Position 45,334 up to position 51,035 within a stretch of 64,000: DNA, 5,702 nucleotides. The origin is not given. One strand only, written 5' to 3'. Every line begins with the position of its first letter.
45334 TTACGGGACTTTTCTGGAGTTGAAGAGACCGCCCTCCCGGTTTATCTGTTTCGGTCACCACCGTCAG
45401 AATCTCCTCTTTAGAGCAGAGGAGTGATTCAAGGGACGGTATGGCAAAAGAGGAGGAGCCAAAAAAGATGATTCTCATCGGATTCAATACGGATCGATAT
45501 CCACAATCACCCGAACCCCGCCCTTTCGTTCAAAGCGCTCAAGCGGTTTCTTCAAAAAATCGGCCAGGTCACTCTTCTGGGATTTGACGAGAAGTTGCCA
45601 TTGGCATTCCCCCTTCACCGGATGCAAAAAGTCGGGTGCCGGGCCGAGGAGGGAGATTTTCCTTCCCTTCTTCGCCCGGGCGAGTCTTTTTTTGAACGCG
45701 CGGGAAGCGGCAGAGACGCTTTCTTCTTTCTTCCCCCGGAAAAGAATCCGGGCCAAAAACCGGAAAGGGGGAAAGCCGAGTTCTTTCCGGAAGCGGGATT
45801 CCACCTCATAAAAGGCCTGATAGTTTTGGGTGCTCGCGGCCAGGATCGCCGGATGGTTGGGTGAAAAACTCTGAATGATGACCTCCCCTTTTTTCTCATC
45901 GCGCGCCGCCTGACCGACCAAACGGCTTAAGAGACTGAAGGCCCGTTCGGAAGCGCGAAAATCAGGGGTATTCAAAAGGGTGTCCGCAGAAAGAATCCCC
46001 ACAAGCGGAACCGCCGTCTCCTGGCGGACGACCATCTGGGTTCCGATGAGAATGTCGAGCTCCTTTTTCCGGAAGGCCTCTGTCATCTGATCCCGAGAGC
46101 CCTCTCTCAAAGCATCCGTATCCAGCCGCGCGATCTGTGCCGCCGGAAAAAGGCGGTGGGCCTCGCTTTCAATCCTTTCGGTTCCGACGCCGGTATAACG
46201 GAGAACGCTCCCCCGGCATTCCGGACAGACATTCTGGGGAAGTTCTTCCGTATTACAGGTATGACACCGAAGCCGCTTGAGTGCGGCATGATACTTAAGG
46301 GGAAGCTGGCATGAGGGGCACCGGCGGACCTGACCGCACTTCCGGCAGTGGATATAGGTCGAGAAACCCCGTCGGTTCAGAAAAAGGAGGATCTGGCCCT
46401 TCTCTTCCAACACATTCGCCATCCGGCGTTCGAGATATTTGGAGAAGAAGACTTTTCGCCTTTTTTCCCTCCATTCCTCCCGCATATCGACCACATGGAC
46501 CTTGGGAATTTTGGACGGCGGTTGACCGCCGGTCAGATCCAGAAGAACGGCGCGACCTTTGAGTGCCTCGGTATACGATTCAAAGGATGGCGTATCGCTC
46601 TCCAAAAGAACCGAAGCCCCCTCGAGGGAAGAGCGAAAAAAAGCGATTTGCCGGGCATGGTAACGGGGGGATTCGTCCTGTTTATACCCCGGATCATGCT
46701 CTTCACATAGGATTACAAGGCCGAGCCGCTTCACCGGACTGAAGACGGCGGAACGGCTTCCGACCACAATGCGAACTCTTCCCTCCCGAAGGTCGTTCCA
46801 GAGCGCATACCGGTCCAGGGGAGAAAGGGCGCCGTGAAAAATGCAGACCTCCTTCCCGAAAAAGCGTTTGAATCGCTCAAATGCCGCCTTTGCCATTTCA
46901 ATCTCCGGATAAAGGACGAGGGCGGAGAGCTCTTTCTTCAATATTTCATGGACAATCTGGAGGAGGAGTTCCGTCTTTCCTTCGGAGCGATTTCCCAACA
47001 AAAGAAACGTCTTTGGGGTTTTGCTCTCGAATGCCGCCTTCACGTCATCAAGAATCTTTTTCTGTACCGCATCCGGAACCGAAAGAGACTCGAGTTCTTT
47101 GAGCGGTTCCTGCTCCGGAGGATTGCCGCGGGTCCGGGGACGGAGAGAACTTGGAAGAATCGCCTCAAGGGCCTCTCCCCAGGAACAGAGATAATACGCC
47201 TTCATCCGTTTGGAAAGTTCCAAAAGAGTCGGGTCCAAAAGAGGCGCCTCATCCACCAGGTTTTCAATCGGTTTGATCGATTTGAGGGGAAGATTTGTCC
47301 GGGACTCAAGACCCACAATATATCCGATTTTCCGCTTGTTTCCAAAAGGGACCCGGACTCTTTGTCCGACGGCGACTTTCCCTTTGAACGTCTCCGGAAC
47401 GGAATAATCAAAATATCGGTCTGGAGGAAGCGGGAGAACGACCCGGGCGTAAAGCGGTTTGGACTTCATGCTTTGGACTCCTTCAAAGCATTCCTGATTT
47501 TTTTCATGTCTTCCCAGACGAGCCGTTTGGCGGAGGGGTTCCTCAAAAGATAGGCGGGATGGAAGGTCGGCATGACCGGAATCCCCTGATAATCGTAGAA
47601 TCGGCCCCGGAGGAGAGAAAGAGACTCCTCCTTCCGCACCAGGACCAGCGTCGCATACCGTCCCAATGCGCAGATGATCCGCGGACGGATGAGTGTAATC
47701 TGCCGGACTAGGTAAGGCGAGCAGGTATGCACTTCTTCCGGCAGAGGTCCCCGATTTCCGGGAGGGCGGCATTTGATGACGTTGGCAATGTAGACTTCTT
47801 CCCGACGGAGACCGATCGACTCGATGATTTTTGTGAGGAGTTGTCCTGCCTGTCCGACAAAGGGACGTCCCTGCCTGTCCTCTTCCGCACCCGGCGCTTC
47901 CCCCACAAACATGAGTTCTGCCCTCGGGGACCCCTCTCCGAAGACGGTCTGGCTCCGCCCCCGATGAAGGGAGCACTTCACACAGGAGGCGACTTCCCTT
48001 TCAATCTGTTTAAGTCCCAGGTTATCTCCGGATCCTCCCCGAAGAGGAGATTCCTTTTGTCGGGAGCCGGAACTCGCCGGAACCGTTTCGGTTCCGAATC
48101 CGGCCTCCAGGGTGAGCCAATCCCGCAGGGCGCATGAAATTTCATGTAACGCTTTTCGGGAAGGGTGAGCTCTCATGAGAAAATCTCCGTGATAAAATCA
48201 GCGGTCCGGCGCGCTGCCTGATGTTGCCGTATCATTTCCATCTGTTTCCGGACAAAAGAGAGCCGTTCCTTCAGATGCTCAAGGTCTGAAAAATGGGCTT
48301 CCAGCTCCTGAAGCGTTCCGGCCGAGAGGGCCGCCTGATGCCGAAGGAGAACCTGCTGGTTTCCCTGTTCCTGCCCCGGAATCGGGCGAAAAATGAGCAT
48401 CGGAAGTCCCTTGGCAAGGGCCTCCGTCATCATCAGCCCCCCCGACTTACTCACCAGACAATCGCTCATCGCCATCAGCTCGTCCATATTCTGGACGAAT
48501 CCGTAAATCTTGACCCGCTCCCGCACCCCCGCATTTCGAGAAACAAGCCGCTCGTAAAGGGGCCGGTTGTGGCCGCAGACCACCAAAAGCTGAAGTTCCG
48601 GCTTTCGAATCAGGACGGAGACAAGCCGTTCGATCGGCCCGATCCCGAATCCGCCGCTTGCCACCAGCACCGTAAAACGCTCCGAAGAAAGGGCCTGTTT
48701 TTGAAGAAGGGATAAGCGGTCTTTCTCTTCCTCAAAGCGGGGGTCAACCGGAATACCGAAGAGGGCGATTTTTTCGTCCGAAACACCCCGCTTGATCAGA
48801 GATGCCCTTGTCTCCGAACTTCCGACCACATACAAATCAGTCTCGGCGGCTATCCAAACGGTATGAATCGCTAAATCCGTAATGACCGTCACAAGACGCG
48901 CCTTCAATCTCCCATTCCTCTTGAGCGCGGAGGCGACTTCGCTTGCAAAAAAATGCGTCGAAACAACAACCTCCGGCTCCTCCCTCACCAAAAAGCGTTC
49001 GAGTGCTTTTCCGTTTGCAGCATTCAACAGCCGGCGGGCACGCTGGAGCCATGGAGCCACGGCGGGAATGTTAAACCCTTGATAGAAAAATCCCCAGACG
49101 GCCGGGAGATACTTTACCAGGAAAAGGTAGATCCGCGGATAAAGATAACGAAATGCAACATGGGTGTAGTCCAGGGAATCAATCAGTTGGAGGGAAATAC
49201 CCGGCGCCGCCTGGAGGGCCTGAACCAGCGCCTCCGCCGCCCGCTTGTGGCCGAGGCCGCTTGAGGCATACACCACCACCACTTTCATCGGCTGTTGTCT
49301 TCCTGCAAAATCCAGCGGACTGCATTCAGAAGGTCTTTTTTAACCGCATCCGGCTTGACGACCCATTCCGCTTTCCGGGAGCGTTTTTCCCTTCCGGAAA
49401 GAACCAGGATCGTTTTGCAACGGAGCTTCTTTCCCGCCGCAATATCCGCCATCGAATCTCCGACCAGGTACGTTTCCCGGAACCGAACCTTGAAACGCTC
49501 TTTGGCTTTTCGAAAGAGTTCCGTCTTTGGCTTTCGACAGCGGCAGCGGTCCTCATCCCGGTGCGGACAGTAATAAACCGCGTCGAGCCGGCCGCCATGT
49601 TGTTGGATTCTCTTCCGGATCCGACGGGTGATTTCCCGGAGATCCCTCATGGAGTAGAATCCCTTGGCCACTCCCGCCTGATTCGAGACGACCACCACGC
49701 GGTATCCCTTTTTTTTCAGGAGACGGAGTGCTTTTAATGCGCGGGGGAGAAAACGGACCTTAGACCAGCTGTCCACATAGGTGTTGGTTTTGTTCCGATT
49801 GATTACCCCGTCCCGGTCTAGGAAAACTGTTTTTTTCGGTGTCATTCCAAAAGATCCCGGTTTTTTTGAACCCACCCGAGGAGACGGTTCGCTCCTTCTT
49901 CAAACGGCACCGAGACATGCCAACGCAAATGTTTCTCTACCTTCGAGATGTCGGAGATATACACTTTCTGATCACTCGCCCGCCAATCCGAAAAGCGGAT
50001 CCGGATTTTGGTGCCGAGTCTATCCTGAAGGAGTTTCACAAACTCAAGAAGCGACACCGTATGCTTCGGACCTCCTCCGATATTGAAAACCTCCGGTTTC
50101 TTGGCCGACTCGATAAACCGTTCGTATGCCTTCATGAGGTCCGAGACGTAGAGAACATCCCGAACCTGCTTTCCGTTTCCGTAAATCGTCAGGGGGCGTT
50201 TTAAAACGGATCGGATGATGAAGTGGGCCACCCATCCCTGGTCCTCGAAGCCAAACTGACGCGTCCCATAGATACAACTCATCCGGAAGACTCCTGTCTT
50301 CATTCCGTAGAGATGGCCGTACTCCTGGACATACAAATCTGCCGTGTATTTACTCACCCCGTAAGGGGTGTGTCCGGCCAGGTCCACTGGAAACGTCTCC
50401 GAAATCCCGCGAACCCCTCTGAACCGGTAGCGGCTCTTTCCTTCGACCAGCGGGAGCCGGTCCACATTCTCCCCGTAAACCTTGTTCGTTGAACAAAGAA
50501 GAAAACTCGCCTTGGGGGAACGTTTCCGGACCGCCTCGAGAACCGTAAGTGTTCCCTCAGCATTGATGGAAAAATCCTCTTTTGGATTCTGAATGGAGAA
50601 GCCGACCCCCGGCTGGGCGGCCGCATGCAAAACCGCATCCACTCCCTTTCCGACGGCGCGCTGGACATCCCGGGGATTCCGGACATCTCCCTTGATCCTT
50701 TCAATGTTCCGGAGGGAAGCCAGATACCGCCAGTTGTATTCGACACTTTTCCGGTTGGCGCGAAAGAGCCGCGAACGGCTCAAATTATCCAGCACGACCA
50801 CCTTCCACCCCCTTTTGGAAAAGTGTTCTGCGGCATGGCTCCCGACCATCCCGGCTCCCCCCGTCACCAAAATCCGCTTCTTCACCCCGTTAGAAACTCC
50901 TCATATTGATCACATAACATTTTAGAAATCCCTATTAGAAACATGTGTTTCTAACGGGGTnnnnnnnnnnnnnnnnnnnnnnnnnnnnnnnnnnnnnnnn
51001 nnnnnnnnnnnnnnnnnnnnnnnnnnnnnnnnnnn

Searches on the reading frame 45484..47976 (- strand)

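Call 68: search_protein_families(library=pfam, proteins=[window:45484-47976:-], max_evalue=0.00001)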
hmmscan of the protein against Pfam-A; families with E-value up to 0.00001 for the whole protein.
window:45484-47976:- (830 aa): 4 families
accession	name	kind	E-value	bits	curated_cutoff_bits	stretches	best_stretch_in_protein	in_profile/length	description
PF17764.6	PriA_3primeBD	-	1.8e-29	101.9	22.7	1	178-275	1-96/96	3'DNA-binding domain (3'BD)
PF18074.6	PriA_C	-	3e-17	63.7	26.9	1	737-829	1-95/95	Primosomal protein N C-terminal domain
PF00270.35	DEAD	-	2.9e-07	30.8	26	1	322-444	15-145/167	DEAD/DEAH box helicase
PF18319.7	Zn_ribbon_PriA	-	2.3e-06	27.9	26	1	553-577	1-25/27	PriA DNA helicase Cys-rich region (CRR) domain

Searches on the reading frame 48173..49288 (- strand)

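Call 68: search_protein_families(library=pfam, proteins=[window:48173-49288:-], max_evalue=0.00001)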
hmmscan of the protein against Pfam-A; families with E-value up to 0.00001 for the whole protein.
window:48173-49288:- (371 aa): 4 families
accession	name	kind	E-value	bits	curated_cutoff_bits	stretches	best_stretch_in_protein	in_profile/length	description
PF06925.17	MGDG_synth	-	2.5e-28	99.7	25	1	14-181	1-169/169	Monogalactosyldiacylglycerol (MGDG) synthase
PF04101.22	Glyco_tran_28_C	-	4.8e-09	36.9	22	1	229-321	29-120/166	Glycosyltransferase family 28 C-terminal domain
PF13692.12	Glyco_trans_1_4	-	4.2e-08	34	27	1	227-316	27-125/142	Glycosyl transferases group 1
PF00534.26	Glycos_transf_1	-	1.1e-07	32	26.4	1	233-306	48-127/172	Glycosyl transferases group 1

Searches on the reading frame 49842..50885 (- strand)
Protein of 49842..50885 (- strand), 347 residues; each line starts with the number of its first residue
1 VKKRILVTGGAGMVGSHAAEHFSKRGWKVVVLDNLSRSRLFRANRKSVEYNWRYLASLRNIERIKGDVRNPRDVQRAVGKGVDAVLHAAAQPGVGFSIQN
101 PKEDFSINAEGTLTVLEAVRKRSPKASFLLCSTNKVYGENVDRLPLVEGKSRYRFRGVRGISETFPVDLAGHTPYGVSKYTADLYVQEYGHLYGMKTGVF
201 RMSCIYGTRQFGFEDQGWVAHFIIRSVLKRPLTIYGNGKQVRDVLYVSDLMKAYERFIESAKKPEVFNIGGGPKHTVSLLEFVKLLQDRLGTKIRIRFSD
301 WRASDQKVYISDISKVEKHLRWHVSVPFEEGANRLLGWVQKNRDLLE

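Call 68: search_protein_families(library=pfam, proteins=[window:49842-50885:-], max_evalue=0.00001)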
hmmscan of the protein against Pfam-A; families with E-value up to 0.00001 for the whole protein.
window:49842-50885:- (347 aa): 6 families
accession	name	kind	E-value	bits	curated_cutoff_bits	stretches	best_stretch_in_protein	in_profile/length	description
PF01370.27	Epimerase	-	7.9e-51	173.2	20.9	1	5-270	1-240/240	NAD dependent epimerase/dehydratase family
PF16363.11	GDP_Man_Dehyd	-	2.7e-45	155.7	27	1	6-333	1-330/332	GDP-mannose 4,6 dehydratase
PF01073.25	3Beta_HSD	-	1.6e-12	47.5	22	1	6-250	1-221/280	3-beta hydroxysteroid dehydrogenase/isomerase family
PF02719.21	Polysacc_synt_2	-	9.8e-12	45.1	20.2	1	5-136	1-131/293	Polysaccharide biosynthesis protein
PF07993.18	NAD_binding_4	-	1.6e-10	41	20.1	1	7-232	1-235/258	Male sterility protein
PF04321.23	RmlD_sub_bind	-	1.1e-09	38.3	27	1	4-212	2-158/287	RmlD substrate binding domain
